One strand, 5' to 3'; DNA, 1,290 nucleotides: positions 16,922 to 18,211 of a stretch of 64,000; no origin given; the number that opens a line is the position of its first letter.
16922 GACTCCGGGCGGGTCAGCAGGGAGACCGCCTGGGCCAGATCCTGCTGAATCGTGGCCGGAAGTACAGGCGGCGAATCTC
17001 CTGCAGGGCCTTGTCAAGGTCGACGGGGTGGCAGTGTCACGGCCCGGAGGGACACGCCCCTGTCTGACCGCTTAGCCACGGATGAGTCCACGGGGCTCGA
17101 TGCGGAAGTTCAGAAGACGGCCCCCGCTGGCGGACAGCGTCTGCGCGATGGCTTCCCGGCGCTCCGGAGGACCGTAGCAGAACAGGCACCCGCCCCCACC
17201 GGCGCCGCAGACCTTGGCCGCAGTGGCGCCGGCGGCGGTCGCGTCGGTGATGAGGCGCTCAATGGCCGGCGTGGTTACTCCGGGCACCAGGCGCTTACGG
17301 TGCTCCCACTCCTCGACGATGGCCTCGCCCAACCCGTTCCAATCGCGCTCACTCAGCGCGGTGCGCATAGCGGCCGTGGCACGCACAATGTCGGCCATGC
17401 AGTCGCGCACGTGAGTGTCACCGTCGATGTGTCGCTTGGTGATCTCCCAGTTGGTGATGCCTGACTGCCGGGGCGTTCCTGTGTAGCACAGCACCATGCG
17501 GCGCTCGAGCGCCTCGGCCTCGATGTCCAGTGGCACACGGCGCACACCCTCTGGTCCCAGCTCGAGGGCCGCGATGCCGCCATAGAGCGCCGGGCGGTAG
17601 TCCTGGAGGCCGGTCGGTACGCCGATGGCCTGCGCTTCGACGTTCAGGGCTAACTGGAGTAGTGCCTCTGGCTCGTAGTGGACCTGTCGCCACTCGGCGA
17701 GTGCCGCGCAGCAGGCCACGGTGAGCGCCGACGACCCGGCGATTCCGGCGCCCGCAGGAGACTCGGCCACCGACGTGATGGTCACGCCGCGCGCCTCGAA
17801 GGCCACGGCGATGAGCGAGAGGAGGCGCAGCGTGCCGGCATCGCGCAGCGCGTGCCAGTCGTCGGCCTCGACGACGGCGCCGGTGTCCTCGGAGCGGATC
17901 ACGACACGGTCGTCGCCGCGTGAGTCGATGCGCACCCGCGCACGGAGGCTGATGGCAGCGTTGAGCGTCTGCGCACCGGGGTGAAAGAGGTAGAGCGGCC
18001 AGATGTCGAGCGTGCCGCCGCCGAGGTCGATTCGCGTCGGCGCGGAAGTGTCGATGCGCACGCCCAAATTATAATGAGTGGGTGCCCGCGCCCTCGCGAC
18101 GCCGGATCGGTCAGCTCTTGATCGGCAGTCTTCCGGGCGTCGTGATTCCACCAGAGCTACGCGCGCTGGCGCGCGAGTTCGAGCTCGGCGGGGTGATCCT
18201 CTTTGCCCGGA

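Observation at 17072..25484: Murein recycling and UDP-MurNAc synthesis in one operon, head-to-head with a GHMP sugar-1-kinase-like gene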

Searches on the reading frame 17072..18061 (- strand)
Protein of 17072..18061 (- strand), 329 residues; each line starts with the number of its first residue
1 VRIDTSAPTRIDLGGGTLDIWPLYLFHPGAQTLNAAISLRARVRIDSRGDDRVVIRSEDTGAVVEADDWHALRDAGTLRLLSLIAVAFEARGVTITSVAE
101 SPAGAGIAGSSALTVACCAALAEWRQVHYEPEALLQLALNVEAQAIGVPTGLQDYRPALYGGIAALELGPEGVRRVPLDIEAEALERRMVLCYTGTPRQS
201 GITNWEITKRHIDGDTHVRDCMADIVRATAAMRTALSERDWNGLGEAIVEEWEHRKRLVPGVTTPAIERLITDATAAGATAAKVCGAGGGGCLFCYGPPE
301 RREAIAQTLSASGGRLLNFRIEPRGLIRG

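Call 3: search_protein_families(library=pfam, proteins=[window:17072-18061:-])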
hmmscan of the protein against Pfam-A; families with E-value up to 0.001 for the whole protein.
window:17072-18061:- (329 aa): 2 families
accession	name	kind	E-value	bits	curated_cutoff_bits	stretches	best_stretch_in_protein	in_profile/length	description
PF00288.32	GHMP_kinases_N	-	6e-14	52.5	22.3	1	87-162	13-87/87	GHMP kinases N terminal domain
PF08544.19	GHMP_kinases_C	-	1.6e-12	48.1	21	1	232-312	1-82/85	GHMP kinases C terminal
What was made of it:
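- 17072..18061 (-): GHMP-family anomeric sugar kinase (329 aa, GTG start) from an uncharacterised clade sister to HddA/WcbL and fucokinase. Candidate N-acetylhexosamine-type 1-kinase. Pfam GHMP N and C domains (call 3).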

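Call 4: search_protein_families(library=ncbifam, proteins=[window:17072-18061:-])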
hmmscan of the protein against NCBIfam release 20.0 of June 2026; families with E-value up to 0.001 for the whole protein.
window:17072-18061:- (329 aa): 13 families
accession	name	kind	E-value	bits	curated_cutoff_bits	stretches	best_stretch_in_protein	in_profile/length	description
NF049969.1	GlMnHpPKinHddA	equivalog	3.6e-37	128.6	600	1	3-322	3-329/338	D-glycero-D-manno-heptose 7-phosphate kinase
NF009948.0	PRK13412.1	equivalog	4.5e-24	84.2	721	2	91-295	725-933/974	bifunctional fucokinase/fucose-1-phosphate guanylyltransferase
NF003036.0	PRK03926.1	equivalog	3.1e-22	79.1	403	1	29-326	21-296/302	mevalonate kinase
TIGR00549.1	mevalon_kin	equivalog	1.1e-19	71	163.05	1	32-295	19-275/276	mevalonate kinase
NF001816.0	PRK00555.1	equivalog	6e-13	48.5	509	2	201-310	231-337/363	galactokinase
NF003006.0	PRK03817.1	equivalog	2.1e-11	43.4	443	1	44-154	34-149/352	galactokinase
NF003705.0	PRK05322.1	equivalog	1.5e-07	30.5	385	1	8-154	25-174/388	galactokinase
NF002288.1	PRK01212.1-4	equivalog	2.6e-07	30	194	1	89-307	73-276/303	homoserine kinase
TIGR00131.1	gal_kin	equivalog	6.2e-07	28.6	226.65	0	76-155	95-173/388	galactokinase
NF002870.0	PRK03188.1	equivalog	1.6e-06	27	286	0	31-140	37-141/310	4-(cytidine 5'-diphospho)-2-C-methyl-D-erythritol kinase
NF003472.0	PRK05101.1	equivalog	1e-05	24.7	499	0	76-154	98-174/382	galactokinase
TIGR00191.1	thrB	equivalog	7.1e-05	21.8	168.25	1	90-295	78-265/304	homoserine kinase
TIGR01220.1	Pmev_kin_Gr_pos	equivalog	0.00059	19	165.7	0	192-292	221-324/358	phosphomevalonate kinase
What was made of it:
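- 17072..18061 (-): HddA model 128.6 bits against a 600-bit cut-off (call 4).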

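Call 7: search_solved_structures(query=window:17072-18061:-, max_evalue=0.01, show_alignments=2)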
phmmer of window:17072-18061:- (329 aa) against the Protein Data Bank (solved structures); distinct sequences matched with E-value up to 0.01: 24.
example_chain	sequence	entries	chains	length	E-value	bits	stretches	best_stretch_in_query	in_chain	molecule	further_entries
3k85_A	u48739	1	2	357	1.7e-31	112.8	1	5-321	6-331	D-glycero-D-manno-heptose 1-phosphate kinase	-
4n3o_A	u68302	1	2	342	5.2e-28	101.3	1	3-325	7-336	Putative D-glycero-D-manno-heptose 7-phosphate kinase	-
4usm_A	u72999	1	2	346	1e-24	90.5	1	5-322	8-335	PUTATIVE SUGAR KINASE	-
4usk_A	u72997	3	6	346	3e-24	89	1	5-322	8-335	PUTATIVE SUGAR KINASE | SUGAR KINASE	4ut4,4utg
9iip_A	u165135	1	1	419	2.6e-14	56.3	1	7-298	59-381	L-fucokinase/L-fucose-1-P guanylyltransferase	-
5yys_A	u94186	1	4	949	4e-13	52.4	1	7-298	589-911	L-fucokinase, L-fucose-1-P guanylyltransferase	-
9iit_A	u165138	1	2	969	4.2e-13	52.3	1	7-298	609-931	L-fucokinase/L-fucose-1-P guanylyltransferase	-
6mde_A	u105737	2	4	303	9.3e-13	51.2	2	261-319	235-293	Mevalonate kinase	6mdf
4hac_A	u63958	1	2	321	1.1e-12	51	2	261-319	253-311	Mevalonate kinase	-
8teb_A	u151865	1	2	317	1.6e-09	40.6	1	35-317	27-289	Mevalonate kinase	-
1vis_A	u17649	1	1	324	2.4e-06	30.1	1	92-322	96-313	Mevalonate kinase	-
1kkh_A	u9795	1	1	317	4.6e-06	29.2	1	92-320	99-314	Mevalonate Kinase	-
2oi2_A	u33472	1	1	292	2.6e-05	26.7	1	102-296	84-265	Mevalonate kinase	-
9ulx_A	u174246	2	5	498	0.00014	24.4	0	86-162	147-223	AbGHMP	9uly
1s4e_A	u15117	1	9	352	0.00038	22.9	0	84-162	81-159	Galactokinase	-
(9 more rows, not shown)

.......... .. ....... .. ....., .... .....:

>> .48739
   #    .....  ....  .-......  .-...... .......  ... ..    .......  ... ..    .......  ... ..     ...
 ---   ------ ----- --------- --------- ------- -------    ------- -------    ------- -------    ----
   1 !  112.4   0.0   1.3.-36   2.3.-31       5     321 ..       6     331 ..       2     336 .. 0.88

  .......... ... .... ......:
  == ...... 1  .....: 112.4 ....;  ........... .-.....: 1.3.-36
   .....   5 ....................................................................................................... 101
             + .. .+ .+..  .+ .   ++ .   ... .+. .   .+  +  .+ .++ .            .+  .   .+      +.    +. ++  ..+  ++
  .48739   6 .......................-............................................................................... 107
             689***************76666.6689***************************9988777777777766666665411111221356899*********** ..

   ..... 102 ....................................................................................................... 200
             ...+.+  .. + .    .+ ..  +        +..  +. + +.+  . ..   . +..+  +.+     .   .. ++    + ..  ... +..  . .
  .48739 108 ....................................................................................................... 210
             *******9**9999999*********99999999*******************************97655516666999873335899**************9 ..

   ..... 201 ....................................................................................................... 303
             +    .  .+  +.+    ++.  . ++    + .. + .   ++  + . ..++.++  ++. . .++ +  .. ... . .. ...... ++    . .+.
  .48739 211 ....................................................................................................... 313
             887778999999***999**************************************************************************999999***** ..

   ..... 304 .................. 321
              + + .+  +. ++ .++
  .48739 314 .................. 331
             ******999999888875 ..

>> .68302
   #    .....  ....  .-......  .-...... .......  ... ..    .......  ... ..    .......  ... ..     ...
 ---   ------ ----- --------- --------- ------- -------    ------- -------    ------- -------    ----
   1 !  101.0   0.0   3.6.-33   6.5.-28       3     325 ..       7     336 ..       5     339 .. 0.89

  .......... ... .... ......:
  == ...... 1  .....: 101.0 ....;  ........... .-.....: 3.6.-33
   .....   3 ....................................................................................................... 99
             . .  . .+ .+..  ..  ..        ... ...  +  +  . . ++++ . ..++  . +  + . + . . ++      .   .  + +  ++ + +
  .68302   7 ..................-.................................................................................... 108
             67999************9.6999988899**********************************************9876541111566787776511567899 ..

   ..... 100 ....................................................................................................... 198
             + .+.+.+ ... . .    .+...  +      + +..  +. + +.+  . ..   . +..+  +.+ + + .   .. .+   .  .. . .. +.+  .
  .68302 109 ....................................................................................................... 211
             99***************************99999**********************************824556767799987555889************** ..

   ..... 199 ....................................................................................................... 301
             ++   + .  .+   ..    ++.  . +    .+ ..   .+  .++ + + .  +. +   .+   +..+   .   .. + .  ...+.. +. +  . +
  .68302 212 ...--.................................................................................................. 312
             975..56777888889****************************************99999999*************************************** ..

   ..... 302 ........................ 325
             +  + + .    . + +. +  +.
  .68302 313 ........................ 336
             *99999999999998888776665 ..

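Call 8: find_homologous_proteins(query=window:17072-18061:-)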
Query window:17072-18061:- (329 aa): 8000 proteins with E <= 0.001 among 8000 candidates; the best 120 are listed.
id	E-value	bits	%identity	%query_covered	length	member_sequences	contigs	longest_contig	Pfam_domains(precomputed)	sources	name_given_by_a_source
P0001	6.6e-214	727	100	100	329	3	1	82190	PF00288.33,PF08544.19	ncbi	-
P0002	7.8e-167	572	78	100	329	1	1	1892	PF00288.33,PF08544.19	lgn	-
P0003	5.8e-160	550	74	100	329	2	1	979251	PF00288.33,PF08544.19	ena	-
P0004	5.0e-158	543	75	100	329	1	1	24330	PF00288.33,PF08544.19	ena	-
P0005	1.8e-156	538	73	100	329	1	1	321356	PF00288.33,PF08544.19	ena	-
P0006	1.9e-156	538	73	100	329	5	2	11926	PF00288.33,PF08544.19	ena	-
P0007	9.8e-155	533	75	100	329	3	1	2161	PF00288.33,PF08544.19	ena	-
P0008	2.4e-154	531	72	100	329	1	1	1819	PF00288.33,PF08544.19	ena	-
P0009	2.8e-154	531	73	100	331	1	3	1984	PF00288.33,PF08544.19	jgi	jgi:D-glycero-alpha-D-manno-heptose-7-phosphate kinase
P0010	3.5e-154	531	73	100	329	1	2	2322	PF00288.33,PF08544.19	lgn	-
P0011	3.7e-154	531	72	100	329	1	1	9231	PF00288.33,PF08544.19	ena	-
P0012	5.6e-154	530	72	100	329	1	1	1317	PF00288.33,PF08544.19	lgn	-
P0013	8.0e-154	530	73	99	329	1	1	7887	PF00288.33,PF08544.19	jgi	jgi:D-glycero-alpha-D-manno-heptose-7-phosphate kinase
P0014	1.5e-153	529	72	100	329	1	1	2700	PF00288.33,PF08544.19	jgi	jgi:D-glycero-alpha-D-manno-heptose-7-phosphate kinase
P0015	3.9e-153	527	71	100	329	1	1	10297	PF00288.33,PF08544.19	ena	-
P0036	1.0e-151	523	71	100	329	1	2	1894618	PF00288.33,PF08544.19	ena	-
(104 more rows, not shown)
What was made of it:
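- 17072..18061 (-): Homologues are almost all 329 aa long, which supports the start at 18061 (call 8).
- Many homologues carry the JGI name (call 8).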

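Call 9: find_encoding_contigs(protein=P0036, flank=10000, max_places=2)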
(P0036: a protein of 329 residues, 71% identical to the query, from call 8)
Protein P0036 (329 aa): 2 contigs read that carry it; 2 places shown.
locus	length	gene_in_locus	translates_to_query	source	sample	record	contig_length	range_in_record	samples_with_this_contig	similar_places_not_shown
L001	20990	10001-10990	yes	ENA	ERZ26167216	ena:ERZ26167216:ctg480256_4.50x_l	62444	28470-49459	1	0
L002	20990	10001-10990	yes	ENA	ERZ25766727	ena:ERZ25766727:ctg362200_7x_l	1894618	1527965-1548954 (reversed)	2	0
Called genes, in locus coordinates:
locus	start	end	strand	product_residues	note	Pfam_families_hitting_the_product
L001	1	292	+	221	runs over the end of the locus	PF03548:LolA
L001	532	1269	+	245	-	PF16344:FecR_C (weak)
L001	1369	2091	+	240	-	PF00263:Secretin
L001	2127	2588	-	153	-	PF00275:EPSP_synthase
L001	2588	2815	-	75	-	PF00275:EPSP_synthase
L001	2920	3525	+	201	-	-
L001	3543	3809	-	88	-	PF02873:MurB_C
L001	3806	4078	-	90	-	-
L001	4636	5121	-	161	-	PF02626:CT_A_B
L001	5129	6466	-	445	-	PF02682:CT_C_D, PF02626:CT_A_B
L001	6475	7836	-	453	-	PF01225:Mur_ligase, PF08245:Mur_ligase_M, PF02875:Mur_ligase_C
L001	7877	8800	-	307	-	PF02016:Peptidase_S66, PF17676:Peptidase_S66C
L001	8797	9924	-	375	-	PF00933:Glyco_hydro_3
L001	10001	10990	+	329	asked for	PF00288:GHMP_kinases_N, PF08544:GHMP_kinases_C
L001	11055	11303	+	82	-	-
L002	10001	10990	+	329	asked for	PF00288:GHMP_kinases_N, PF08544:GHMP_kinases_C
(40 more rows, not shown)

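Call 10: find_encoding_contigs(protein=P0003, flank=10000, max_places=2)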
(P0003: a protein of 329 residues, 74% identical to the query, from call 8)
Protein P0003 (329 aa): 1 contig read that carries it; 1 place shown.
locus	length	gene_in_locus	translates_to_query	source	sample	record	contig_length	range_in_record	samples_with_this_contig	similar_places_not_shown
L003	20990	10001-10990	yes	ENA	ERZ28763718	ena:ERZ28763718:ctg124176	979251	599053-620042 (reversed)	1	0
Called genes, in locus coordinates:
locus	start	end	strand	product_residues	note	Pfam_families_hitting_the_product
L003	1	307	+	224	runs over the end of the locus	PF03548:LolA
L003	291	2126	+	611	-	PF03958:Secretin_N, PF00263:Secretin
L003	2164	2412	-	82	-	-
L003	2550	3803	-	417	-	PF00275:EPSP_synthase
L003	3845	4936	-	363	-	PF01565:FAD_binding_4, PF02873:MurB_C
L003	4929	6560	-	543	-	PF02682:CT_C_D, PF02626:CT_A_B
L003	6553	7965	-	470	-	PF01225:Mur_ligase, PF08245:Mur_ligase_M, PF02875:Mur_ligase_C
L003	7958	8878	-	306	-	PF02016:Peptidase_S66, PF17676:Peptidase_S66C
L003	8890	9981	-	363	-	PF00933:Glyco_hydro_3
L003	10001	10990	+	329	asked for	PF00288:GHMP_kinases_N, PF08544:GHMP_kinases_C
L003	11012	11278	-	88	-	-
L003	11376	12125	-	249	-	PF12844:HTH_19 (weak), PF13560:HTH_31 (faint), PF13413:HTH_25, PF13464:RodZ_C (weak)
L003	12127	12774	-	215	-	PF02581:TMP-TENI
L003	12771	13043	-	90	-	-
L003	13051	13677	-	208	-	PF01351:RNase_HII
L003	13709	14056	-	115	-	PF01245:Ribosomal_L19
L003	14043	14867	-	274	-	PF01746:tRNA_m1G_MT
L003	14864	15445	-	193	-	PF01782:RimM, PF24986:PRC_RimM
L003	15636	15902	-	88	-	PF13083:KH_KhpA-B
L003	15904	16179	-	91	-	PF00886:Ribosomal_S16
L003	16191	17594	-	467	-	PF02881:SRP54_N, PF00448:SRP54, PF02978:SRP_SPB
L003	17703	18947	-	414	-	PF00926:DHBP_synthase, PF00925:GTP_cyclohydro2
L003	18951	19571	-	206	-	PF00677:Lum_binding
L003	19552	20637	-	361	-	PF00383:dCMP_cyt_deam_1, PF14437:MafB19-deam (weak), PF01872:RibD_C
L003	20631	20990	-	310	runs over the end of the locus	PF02881:SRP54_N (weak), PF13604:AAA_30 (weak), PF00448:SRP54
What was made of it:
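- Checked: This matches the 8-nt overlap called in L003 (call 10). The left end of the window was covered only by synteny with L003 (call 10).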

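Call 19: search_protein_representatives(protein=window:17072-18061:-)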
Query: 329 residues. Proteins with E-value up to 0.001 (for the whole library): 9660; up to 1e-10: 4141; up to 1e-30: 579. The best 150 are listed.
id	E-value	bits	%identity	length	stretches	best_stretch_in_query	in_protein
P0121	1.4e-107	376.0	54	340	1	1-327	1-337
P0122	5.6e-86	305.0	48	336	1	1-326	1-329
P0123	6.5e-84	298.2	62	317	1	78-302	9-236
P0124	9.0e-83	294.5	46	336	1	2-326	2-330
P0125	4.8e-82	292.1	44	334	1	2-326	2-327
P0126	8.9e-82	291.2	55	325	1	5-325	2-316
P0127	2.7e-77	276.5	60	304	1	1-220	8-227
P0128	1.4e-76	274.1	43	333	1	2-327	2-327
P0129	2.1e-75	270.3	56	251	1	2-246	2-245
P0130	2.7e-75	269.9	48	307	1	23-299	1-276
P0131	4.0e-75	269.4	60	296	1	91-303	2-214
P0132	7.8e-75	268.4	44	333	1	1-326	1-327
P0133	1.5e-74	267.5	43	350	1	3-326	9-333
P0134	5.5e-74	265.6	42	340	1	1-325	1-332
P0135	1.2e-73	264.5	43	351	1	1-324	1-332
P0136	4.8e-73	262.5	40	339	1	1-326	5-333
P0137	5.0e-73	262.5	40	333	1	3-326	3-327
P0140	1.9e-71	257.3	43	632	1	3-316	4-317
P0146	8.2e-70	251.9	39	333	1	1-325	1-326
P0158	1.7e-65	237.7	44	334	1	3-326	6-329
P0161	4.6e-65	236.3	40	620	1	10-318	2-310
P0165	2.0e-64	234.2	42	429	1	6-329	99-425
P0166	3.0e-64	233.6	41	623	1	6-327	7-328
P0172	4.2e-63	229.9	39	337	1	4-326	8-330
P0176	7.2e-63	229.1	40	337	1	1-320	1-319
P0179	3.3e-62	226.9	37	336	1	1-326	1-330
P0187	5.2e-61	223.0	39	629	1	6-314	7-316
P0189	9.4e-61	222.1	38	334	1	3-327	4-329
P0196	2.2e-60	220.9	36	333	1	1-327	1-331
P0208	2.3e-58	214.3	36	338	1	5-321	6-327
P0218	1.7e-56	208.1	38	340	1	2-327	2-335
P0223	5.0e-56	206.6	38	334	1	6-326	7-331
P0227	1.2e-55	205.4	38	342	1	5-327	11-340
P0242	3.6e-54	200.5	35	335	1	3-326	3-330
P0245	7.3e-54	199.5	43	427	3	134-326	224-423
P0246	8.9e-54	199.2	34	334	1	2-326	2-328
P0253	3.3e-53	197.3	38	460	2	133-325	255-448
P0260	1.5e-52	195.2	36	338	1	3-326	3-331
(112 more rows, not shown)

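Call 20: search_protein_families(library=pfam, proteins=[P0140, P0161, P0166, P0187, P0165, P0253, P0245, P0121, P0122, P0124])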
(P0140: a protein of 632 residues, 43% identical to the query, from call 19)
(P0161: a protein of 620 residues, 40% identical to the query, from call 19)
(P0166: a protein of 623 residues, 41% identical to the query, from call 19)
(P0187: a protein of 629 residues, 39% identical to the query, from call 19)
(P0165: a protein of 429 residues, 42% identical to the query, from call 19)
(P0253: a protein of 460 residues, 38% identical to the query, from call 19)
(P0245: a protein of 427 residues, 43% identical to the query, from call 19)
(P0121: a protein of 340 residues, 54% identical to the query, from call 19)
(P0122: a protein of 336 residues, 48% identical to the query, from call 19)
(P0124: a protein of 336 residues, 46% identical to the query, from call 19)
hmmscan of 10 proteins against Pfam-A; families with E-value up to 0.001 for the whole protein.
P0140 (632 aa): 2 families
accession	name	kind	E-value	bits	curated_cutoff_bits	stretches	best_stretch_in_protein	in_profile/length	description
PF08544.19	GHMP_kinases_C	-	6.9e-16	58.9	21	1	233-313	1-82/85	GHMP kinases C terminal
PF00288.32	GHMP_kinases_N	-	3.1e-15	56.6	22.3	1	87-163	12-87/87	GHMP kinases N terminal domain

P0161 (620 aa): 2 families
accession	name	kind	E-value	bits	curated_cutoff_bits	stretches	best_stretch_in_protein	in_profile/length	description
PF00288.32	GHMP_kinases_N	-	6.2e-18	65.3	22.3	1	75-154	9-87/87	GHMP kinases N terminal domain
PF08544.19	GHMP_kinases_C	-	1.9e-09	38.2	21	1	229-302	6-80/85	GHMP kinases C terminal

P0166 (623 aa): 2 families
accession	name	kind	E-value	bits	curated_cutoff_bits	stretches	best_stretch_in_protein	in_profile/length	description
PF00288.32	GHMP_kinases_N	-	5e-17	62.3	22.3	1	86-163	11-87/87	GHMP kinases N terminal domain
PF08544.19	GHMP_kinases_C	-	9.3e-14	52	21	1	233-312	1-81/85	GHMP kinases C terminal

P0187 (629 aa): 2 families
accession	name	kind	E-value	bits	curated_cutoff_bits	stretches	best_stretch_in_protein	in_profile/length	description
PF08544.19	GHMP_kinases_C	-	1.6e-17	64.1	21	1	234-313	1-81/85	GHMP kinases C terminal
PF00288.32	GHMP_kinases_N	-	6.2e-15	55.6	22.3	1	83-164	3-87/87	GHMP kinases N terminal domain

P0165 (429 aa): 3 families
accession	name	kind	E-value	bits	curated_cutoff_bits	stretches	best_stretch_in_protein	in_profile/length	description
PF00288.32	GHMP_kinases_N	-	6.2e-13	49.2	22.3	1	181-258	14-87/87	GHMP kinases N terminal domain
PF08544.19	GHMP_kinases_C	-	5e-08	33.7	21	1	329-393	2-66/85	GHMP kinases C terminal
PF09413.15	DUF2007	-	1.1e-05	25.9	25.7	1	16-72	10-64/66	Putative prokaryotic signal transducing protein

P0253 (460 aa): 2 families
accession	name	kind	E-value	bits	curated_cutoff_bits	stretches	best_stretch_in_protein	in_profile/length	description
PF00288.32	GHMP_kinases_N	-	2.5e-15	56.9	22.3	1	94-171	15-87/87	GHMP kinases N terminal domain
PF08544.19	GHMP_kinases_C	-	9.6e-14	52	21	1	355-436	1-83/85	GHMP kinases C terminal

P0245 (427 aa): 2 families
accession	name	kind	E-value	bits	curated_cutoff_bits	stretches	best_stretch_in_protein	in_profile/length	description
PF08544.19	GHMP_kinases_C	-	1.9e-09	38.2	21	1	326-410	2-83/85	GHMP kinases C terminal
PF00288.32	GHMP_kinases_N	-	2.6e-09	37.6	22.3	1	121-167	3-51/87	GHMP kinases N terminal domain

P0121 (340 aa): 3 families
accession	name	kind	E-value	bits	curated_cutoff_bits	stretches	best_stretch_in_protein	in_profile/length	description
PF00288.32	GHMP_kinases_N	-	9.5e-15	55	22.3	1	101-172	16-87/87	GHMP kinases N terminal domain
PF08544.19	GHMP_kinases_C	-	1e-14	55.1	21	1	242-324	1-84/85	GHMP kinases C terminal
PF22700.2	MVD-like_N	-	0.0006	19.9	27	0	86-148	66-128/157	Diphosphomevalonate decarboxylase-like N-terminal domain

P0122 (336 aa): 2 families
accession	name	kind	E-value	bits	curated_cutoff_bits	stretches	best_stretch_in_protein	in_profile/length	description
PF08544.19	GHMP_kinases_C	-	1.5e-15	57.8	21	1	235-315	1-82/85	GHMP kinases C terminal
PF00288.32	GHMP_kinases_N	-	8.7e-15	55.2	22.3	1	91-165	15-87/87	GHMP kinases N terminal domain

P0124 (336 aa): 2 families
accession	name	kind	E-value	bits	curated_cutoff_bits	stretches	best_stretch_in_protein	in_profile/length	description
PF00288.32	GHMP_kinases_N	-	2.1e-12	47.5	22.3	1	88-165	8-87/87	GHMP kinases N terminal domain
PF08544.19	GHMP_kinases_C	-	1.8e-10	41.5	21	1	236-314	2-81/85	GHMP kinases C terminal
